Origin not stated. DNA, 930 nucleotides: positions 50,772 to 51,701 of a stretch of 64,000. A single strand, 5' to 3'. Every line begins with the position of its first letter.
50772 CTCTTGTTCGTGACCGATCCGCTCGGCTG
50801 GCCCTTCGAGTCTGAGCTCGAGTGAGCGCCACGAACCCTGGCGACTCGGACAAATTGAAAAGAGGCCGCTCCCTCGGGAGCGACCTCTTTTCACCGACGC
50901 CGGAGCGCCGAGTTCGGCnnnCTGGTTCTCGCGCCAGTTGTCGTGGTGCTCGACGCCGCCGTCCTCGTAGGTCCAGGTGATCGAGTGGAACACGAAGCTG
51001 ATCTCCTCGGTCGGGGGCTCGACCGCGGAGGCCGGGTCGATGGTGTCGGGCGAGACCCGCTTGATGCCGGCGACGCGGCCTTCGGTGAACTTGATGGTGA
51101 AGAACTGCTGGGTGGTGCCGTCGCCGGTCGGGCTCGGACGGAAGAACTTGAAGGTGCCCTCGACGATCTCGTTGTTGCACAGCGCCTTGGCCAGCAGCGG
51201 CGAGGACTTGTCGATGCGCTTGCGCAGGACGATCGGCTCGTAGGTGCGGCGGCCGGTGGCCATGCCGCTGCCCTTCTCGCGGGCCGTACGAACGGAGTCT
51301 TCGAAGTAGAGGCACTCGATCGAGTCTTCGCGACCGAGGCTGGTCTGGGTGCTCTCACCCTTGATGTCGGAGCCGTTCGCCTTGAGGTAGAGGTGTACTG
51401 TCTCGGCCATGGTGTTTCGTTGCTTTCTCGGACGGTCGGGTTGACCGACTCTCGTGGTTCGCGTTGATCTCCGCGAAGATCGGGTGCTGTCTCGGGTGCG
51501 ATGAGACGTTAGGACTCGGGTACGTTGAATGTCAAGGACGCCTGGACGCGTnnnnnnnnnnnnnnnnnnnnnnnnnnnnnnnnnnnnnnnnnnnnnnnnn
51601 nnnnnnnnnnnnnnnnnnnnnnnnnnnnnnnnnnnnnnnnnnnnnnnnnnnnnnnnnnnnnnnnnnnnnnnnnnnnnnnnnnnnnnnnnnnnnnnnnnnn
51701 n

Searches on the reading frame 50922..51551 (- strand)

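Call 85: search_protein_families(library=pfam, proteins=[window:50922-51551:-], max_evalue=0.0001)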
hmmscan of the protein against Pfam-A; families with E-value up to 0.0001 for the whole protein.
window:50922-51551:- (210 aa): 1 family
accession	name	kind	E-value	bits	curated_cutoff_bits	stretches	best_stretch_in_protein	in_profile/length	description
PF05638.18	T6SS_HCP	-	1.9e-24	86.8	23.5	1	55-195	1-129/129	Type VI secretion system effector, Hcp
